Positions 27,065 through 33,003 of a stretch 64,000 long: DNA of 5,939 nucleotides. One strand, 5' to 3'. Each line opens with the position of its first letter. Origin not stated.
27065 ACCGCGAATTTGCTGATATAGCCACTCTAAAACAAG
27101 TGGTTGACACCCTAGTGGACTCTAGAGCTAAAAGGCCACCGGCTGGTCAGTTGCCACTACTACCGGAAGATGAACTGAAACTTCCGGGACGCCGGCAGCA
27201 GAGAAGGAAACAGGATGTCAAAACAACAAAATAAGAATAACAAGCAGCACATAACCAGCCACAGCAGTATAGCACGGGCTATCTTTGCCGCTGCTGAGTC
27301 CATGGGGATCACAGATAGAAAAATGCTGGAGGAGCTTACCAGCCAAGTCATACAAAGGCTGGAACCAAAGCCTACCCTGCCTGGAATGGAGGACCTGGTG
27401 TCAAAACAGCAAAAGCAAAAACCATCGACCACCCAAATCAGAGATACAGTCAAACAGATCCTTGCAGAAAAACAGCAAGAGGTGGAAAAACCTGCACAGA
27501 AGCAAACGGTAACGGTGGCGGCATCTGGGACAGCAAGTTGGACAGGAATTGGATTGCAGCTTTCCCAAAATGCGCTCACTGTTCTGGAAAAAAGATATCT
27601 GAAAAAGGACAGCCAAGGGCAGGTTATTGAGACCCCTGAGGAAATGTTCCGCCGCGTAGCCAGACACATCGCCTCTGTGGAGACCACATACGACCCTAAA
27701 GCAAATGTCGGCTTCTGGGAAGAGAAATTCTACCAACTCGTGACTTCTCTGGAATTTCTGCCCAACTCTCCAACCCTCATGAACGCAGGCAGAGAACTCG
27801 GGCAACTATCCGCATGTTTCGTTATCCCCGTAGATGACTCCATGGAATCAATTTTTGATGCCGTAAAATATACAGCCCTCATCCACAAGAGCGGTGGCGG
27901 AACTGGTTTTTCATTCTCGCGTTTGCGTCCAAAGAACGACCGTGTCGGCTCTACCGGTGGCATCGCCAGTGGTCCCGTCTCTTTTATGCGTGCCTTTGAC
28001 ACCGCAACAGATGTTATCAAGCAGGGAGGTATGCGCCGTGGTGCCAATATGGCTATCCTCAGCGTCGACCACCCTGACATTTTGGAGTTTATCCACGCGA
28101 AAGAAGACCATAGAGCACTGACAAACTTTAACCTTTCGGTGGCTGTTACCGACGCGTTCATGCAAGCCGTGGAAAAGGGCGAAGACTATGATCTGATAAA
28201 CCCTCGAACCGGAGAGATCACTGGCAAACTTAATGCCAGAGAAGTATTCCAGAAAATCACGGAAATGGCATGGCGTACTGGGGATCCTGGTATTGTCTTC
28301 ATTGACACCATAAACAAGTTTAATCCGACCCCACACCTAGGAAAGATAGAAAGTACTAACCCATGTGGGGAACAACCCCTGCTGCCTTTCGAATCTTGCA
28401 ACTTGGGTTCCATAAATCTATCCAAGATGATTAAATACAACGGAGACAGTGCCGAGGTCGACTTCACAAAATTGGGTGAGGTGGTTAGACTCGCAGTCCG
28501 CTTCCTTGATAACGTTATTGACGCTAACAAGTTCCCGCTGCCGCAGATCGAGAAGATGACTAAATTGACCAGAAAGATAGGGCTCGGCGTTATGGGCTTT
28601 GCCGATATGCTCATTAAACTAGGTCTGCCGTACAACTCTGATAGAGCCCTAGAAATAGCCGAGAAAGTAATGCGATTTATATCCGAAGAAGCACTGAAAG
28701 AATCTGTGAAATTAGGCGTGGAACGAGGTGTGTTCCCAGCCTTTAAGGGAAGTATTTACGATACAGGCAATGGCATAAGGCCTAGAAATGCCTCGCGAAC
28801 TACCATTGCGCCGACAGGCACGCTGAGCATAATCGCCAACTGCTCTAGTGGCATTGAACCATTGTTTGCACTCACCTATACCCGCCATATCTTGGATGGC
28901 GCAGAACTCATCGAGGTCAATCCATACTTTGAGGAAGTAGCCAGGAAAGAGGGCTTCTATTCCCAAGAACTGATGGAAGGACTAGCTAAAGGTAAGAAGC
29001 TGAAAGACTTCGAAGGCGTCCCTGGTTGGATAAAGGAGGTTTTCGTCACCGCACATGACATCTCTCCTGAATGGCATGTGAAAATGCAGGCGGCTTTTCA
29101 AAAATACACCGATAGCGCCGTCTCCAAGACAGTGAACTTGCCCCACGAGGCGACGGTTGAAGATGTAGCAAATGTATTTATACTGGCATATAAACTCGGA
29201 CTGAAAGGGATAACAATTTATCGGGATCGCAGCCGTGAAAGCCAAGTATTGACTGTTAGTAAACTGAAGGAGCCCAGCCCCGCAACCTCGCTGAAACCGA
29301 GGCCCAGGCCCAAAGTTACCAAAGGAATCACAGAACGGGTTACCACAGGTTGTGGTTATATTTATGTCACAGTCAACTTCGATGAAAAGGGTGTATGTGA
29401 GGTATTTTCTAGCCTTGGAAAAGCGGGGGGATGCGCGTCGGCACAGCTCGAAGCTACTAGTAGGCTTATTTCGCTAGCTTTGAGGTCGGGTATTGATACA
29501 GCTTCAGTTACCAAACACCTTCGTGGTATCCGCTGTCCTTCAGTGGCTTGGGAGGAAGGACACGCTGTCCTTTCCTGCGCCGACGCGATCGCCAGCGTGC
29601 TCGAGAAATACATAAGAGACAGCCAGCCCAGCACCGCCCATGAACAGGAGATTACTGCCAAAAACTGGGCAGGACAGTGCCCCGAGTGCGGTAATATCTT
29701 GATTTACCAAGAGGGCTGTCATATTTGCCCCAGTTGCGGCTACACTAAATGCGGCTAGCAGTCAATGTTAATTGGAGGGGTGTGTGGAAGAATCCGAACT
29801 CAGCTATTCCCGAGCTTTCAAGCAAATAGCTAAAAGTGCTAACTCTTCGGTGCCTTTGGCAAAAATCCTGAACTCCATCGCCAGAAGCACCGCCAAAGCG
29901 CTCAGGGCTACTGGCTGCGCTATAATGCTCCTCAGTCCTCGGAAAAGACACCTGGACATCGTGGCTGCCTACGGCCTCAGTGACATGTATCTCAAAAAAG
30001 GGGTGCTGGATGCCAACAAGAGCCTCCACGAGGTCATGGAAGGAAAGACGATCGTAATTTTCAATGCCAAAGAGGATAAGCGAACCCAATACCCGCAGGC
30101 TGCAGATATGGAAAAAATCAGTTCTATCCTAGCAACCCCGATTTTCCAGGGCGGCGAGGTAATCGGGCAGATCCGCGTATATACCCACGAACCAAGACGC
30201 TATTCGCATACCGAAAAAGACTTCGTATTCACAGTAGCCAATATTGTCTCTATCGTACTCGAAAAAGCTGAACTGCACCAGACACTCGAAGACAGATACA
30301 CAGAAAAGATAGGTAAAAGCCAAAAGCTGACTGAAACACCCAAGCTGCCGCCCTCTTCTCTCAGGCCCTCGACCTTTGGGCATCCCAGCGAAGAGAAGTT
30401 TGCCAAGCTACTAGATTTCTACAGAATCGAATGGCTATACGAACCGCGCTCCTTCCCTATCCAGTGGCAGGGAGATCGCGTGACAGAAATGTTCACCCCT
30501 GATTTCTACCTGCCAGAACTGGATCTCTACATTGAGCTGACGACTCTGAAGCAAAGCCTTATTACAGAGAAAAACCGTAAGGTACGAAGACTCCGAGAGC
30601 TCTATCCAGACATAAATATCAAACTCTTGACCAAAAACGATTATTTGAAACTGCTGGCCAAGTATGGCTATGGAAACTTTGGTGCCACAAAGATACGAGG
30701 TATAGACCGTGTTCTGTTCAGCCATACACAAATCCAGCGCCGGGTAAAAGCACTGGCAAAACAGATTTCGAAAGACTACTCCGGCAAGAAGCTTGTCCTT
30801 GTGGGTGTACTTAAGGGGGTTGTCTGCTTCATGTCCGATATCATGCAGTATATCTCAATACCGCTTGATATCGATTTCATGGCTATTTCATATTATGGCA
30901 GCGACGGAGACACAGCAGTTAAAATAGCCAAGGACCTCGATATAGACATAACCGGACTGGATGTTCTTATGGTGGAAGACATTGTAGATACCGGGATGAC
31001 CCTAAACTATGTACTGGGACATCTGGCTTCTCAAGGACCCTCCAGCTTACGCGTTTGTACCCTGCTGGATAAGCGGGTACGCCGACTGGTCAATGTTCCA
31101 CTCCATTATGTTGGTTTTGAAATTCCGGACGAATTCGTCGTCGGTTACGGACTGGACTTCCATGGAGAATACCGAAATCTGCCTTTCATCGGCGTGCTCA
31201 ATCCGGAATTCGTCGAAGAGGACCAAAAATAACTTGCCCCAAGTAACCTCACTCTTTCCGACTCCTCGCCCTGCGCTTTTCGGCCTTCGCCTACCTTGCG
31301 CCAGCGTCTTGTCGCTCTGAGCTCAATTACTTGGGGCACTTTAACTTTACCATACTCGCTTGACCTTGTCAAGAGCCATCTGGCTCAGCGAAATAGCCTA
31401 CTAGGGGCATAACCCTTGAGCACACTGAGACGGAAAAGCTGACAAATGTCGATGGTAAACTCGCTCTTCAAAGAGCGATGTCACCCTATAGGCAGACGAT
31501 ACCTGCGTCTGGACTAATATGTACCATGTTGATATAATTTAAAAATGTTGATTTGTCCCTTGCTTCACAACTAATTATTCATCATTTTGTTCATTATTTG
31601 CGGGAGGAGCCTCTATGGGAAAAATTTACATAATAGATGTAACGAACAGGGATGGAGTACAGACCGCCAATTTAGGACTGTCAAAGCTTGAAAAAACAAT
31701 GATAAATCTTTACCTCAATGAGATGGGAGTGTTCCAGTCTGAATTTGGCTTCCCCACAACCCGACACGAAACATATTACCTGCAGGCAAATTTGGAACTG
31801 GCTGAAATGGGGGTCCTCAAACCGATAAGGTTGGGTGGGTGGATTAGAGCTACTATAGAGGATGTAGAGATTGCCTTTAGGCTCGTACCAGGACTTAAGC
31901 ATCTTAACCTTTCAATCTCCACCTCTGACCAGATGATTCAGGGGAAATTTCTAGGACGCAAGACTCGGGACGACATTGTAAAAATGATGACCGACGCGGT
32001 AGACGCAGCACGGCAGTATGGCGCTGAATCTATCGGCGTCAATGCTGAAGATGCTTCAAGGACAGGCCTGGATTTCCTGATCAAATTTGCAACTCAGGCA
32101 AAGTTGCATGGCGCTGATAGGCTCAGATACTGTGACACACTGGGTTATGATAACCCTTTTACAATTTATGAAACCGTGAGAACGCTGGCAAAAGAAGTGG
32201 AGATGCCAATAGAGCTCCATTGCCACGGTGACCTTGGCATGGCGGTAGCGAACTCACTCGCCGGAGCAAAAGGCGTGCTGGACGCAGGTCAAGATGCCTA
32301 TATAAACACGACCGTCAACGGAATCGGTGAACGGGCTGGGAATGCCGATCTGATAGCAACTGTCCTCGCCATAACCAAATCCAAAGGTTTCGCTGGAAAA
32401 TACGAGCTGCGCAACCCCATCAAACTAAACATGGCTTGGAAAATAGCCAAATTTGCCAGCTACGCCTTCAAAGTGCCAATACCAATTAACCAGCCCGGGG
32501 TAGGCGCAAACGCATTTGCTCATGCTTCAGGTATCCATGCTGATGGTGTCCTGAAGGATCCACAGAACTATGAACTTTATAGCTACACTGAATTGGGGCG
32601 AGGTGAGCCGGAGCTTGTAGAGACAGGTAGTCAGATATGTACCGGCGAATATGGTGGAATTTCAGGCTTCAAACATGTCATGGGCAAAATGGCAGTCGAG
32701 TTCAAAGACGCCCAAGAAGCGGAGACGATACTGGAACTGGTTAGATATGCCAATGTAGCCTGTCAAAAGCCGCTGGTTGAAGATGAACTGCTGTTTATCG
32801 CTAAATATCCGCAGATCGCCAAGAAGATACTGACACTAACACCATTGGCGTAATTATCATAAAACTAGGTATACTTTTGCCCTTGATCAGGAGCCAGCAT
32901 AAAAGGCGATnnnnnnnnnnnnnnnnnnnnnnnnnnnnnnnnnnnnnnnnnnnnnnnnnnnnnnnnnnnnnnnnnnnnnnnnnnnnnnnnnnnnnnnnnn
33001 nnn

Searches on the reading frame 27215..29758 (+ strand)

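Call 33: search_protein_families(library=pfam, proteins=[window:27215-29758:+], max_evalue=0.00001)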
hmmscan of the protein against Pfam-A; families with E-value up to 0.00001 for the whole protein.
window:27215-29758:+ (847 aa): 3 families
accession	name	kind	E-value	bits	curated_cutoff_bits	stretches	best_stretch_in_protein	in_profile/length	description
PF02867.20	Ribonuc_red_lgC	-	1.3e-142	476.5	23.9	1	199-669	1-523/523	Ribonucleotide reductase, barrel domain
PF00317.26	Ribonuc_red_lgN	-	9.5e-26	90.1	28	1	115-196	2-77/77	Ribonucleotide reductase, all-alpha domain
PF12637.14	TSCPD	-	7.6e-22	77.9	22.8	1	707-799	5-87/88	TSCPD domain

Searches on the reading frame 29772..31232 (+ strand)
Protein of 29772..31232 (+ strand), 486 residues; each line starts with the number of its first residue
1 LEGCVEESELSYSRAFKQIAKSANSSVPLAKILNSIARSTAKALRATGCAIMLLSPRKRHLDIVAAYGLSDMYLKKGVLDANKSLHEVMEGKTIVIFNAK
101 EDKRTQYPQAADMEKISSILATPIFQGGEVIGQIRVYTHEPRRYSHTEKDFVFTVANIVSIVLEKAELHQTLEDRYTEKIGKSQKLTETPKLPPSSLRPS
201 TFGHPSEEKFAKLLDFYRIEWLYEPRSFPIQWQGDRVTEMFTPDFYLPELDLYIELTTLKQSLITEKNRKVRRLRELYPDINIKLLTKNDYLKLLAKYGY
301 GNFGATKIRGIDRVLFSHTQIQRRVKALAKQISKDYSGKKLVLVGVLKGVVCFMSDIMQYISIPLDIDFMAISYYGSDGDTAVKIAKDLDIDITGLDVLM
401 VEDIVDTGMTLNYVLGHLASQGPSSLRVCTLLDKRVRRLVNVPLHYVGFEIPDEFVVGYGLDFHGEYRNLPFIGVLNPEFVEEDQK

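Call 33: search_protein_families(library=pfam, proteins=[window:29772-31232:+], max_evalue=0.00001)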
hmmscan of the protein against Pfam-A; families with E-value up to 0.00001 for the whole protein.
window:29772-31232:+ (486 aa): 5 families
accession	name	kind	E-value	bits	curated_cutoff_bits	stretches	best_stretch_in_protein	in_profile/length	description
PF00156.33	Pribosyltran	-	1.2e-26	93.3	26.3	1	318-463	8-157/158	Phosphoribosyl transferase domain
PF13185.12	GAF_2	-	7.3e-12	46.1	28.6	1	29-164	4-136/136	GAF domain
PF13492.12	GAF_3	-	5.3e-11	43.5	27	1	30-164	3-128/129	GAF domain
PF01590.32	GAF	-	8.1e-09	36.5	22.4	1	29-163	2-133/133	GAF domain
PF15714.11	SpoVT_C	-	3.2e-07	30.9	27.5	1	33-159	2-123/128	Stage V sporulation protein T C-terminal, transcription factor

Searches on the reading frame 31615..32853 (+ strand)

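Call 33: search_protein_families(library=pfam, proteins=[window:31615-32853:+], max_evalue=0.00001)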
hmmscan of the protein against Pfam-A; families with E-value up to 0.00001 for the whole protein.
window:31615-32853:+ (412 aa): 2 families
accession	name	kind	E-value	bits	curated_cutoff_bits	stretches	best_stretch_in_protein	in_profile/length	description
PF00682.25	HMGL-like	-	2.2e-47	162.1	29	1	3-265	1-244/260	HMGL-like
PF22617.1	HCS_D2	-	2.2e-10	41.2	27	1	296-376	2-75/82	Homocitrate synthase post-HMGL domain-like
